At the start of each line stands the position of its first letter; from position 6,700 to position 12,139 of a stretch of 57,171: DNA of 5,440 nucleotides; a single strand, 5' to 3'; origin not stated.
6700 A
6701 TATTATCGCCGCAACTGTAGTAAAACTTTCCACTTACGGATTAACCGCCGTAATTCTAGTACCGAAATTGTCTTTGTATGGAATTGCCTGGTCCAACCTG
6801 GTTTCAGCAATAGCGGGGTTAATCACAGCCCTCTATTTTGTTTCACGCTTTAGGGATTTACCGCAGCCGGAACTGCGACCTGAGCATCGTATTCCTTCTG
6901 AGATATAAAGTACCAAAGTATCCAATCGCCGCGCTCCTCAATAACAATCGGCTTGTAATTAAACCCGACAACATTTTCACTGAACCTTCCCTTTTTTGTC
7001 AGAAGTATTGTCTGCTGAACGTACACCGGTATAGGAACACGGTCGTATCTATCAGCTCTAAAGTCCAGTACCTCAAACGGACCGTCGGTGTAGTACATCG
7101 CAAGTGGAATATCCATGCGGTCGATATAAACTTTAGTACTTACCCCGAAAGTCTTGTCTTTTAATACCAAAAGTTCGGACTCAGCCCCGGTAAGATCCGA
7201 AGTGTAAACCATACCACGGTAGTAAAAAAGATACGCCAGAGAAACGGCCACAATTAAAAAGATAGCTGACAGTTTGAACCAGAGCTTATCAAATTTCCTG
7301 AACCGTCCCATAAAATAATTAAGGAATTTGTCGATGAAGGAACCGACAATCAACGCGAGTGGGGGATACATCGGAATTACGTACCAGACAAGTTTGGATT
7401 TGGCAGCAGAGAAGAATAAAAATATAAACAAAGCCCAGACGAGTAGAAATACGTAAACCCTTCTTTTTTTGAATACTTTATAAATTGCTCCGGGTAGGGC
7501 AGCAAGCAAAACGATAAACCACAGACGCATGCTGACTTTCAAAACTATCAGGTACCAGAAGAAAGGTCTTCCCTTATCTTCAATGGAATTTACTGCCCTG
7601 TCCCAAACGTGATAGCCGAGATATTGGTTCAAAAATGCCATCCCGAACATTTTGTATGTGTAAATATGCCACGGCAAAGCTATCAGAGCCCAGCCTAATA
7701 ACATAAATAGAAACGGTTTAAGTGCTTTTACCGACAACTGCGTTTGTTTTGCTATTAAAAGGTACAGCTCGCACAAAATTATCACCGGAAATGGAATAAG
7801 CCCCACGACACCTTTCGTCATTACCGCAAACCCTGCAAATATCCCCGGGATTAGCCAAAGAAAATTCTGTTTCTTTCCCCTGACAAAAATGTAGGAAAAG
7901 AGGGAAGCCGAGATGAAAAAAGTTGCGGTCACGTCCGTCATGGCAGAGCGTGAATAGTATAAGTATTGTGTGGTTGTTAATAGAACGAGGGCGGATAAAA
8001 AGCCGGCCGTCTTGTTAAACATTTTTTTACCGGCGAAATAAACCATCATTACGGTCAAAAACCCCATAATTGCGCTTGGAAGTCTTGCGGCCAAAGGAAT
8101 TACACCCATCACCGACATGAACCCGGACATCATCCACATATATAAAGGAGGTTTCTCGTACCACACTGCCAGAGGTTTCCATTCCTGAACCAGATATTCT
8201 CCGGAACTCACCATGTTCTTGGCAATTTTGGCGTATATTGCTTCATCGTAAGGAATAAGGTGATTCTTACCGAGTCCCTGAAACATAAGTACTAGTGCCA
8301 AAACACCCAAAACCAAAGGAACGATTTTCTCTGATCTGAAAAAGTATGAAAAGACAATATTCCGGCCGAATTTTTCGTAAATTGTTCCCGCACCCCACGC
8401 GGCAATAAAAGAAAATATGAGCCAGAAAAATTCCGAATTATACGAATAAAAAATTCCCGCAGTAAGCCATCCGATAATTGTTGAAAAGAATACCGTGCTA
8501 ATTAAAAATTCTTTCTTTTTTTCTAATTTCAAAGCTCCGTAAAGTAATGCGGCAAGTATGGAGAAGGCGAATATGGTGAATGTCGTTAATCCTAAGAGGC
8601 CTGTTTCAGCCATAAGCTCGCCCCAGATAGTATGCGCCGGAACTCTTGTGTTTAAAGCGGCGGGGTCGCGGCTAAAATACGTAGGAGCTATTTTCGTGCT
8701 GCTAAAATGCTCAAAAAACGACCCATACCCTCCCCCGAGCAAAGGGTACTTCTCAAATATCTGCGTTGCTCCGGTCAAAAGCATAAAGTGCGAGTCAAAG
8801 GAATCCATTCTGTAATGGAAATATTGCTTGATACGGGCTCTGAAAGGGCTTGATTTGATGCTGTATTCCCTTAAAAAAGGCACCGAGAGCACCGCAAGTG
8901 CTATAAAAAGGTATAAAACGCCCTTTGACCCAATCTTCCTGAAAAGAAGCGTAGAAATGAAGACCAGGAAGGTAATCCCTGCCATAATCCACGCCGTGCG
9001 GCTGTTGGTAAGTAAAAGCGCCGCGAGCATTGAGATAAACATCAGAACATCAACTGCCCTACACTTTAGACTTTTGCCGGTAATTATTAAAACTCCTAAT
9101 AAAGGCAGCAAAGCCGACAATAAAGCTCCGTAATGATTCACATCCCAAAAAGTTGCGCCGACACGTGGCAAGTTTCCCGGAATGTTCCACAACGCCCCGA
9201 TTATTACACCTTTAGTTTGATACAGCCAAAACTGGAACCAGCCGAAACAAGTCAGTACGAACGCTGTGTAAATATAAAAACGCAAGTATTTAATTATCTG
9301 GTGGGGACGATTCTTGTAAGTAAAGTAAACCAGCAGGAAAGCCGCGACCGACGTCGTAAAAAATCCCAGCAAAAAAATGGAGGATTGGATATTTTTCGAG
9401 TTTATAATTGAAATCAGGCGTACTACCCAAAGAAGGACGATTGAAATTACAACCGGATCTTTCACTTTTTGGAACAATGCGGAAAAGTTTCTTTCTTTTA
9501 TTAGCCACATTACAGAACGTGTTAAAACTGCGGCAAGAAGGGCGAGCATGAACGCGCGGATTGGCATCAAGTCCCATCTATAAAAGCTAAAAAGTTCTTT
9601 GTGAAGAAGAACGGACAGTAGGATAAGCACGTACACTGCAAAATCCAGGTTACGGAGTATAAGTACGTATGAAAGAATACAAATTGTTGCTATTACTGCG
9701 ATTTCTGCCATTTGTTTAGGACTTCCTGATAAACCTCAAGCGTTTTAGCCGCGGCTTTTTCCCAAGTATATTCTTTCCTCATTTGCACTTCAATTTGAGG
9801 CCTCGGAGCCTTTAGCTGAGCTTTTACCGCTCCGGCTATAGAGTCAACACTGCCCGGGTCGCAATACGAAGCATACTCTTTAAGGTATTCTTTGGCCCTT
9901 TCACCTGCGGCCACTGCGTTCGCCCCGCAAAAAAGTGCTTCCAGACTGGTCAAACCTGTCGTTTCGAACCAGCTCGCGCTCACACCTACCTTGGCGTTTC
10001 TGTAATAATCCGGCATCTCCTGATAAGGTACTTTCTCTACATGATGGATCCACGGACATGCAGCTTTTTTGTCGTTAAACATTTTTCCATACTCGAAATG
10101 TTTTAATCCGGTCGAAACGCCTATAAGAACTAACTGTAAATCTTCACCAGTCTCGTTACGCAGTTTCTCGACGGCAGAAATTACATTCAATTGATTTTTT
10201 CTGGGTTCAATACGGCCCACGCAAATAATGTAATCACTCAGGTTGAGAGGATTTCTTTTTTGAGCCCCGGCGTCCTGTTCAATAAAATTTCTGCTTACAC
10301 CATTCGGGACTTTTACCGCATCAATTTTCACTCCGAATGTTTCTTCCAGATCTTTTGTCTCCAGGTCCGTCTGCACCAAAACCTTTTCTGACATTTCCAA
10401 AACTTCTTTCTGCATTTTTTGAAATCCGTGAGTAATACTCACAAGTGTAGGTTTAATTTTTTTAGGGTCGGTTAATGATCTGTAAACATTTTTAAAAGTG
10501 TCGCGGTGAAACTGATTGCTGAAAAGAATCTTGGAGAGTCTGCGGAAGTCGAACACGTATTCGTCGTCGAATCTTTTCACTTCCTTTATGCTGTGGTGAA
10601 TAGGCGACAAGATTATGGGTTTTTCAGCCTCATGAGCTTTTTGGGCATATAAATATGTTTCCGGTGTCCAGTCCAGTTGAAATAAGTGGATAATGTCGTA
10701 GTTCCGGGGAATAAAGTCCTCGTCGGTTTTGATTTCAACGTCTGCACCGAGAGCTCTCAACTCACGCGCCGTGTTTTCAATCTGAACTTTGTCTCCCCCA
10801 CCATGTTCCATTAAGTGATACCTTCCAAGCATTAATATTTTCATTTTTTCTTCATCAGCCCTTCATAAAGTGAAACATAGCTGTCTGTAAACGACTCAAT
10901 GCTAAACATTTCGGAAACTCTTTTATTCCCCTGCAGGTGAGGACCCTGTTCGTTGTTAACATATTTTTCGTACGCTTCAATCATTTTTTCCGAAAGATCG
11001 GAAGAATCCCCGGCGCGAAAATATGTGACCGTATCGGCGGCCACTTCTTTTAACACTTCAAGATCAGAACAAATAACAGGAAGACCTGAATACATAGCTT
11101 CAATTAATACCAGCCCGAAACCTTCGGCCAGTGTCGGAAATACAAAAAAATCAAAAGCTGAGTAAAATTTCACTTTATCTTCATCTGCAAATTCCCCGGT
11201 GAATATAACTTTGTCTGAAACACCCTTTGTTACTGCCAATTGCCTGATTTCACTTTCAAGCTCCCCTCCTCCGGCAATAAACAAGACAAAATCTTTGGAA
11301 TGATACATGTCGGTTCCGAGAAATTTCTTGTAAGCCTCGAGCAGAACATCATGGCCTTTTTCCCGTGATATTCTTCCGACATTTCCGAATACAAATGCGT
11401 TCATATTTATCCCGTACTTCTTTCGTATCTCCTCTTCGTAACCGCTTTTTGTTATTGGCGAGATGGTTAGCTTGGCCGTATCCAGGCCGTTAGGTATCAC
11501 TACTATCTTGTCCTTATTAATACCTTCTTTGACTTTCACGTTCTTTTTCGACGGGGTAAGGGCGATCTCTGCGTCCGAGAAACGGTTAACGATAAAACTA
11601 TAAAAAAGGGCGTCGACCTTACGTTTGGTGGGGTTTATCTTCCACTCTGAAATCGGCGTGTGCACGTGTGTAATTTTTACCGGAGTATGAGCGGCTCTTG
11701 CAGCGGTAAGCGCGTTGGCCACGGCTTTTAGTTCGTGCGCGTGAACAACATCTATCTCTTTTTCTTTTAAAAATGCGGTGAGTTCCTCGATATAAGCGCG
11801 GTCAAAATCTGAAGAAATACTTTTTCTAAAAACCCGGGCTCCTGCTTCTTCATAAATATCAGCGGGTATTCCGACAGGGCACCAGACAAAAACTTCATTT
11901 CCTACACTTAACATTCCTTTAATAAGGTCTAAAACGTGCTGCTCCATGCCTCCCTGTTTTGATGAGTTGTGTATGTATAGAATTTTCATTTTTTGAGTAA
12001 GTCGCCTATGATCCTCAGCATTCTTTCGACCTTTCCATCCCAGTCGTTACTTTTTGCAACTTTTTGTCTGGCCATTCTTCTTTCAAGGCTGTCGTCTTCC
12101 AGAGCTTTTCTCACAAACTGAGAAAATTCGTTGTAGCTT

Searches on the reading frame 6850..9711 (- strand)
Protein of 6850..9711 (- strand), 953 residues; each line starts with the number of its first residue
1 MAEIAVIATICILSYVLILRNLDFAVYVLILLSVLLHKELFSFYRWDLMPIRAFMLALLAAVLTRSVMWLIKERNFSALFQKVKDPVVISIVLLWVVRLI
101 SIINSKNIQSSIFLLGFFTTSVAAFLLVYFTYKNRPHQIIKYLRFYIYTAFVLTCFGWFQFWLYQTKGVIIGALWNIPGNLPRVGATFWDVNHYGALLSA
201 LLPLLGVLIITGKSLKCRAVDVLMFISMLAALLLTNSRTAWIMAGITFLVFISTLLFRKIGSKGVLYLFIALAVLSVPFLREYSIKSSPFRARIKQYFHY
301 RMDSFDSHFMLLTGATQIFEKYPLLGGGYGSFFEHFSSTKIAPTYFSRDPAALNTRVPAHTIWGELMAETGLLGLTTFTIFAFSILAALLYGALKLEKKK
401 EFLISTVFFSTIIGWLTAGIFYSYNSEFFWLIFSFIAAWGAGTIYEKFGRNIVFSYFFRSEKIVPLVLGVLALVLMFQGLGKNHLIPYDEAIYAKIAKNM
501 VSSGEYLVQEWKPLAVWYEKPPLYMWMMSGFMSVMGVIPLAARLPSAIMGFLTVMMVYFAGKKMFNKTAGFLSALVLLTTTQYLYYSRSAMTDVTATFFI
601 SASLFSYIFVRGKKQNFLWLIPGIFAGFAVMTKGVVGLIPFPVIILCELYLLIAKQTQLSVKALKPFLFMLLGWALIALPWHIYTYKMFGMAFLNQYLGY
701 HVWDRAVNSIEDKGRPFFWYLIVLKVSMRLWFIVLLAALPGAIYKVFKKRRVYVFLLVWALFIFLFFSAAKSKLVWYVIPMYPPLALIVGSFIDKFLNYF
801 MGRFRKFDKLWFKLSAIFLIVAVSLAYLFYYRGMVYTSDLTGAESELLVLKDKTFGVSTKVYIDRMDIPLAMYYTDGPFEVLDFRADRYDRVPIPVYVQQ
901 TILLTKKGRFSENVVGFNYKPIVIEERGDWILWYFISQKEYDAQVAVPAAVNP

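Call 89: search_protein_families(library=pfam, max_evalue=0.00001, proteins=[window:6850-9711:-])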
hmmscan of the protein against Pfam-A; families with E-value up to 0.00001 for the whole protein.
window:6850-9711:- (953 aa): 3 families
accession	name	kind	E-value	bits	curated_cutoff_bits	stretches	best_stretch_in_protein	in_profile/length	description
PF13231.12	PMT_2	-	1.4e-21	77.8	26.1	1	520-681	2-160/160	Dolichyl-phosphate-mannose-protein mannosyltransferase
PF02366.24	PMT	-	7.6e-16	58.8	22.7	1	468-687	3-236/245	Dolichyl-phosphate-mannose-protein mannosyltransferase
PF04932.20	Wzy_C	-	2.2e-11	44.2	31.7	1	224-378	2-148/149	O-Antigen ligase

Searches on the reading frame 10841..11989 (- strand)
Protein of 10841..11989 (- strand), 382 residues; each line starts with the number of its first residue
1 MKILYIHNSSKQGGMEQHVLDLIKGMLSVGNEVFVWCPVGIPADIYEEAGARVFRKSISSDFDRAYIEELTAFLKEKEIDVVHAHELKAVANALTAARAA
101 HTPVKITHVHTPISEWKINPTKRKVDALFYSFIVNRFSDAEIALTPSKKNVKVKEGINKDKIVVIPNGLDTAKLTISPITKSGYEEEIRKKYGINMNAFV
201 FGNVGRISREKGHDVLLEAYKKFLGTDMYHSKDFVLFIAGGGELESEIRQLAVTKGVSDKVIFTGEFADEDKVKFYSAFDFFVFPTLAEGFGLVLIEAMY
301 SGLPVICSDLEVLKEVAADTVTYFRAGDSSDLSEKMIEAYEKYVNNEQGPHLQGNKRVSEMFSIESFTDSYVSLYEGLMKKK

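Call 89: search_protein_families(library=pfam, max_evalue=0.00001, proteins=[window:10841-11989:-])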
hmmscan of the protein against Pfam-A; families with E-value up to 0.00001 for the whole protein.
window:10841-11989:- (382 aa): 5 families
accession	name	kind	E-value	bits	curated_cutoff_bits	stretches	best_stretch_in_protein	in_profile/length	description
PF00534.26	Glycos_transf_1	-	1.4e-34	119.5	26.4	1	186-342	3-158/172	Glycosyl transferases group 1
PF13692.12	Glyco_trans_1_4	-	2.5e-28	99.6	27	1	200-341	3-141/142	Glycosyl transferases group 1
PF13439.12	Glyco_transf_4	-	5.1e-21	75.9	28.5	1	13-172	2-169/170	Glycosyltransferase Family 4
PF13579.12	Glyco_trans_4_4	-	2.1e-14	54.6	29.7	1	13-168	1-158/158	Glycosyl transferase 4-like domain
PF20706.3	GT4-conflict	-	3.2e-07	30.1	26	1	177-309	178-312/385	Family 4 Glycosyltransferase in conflict systems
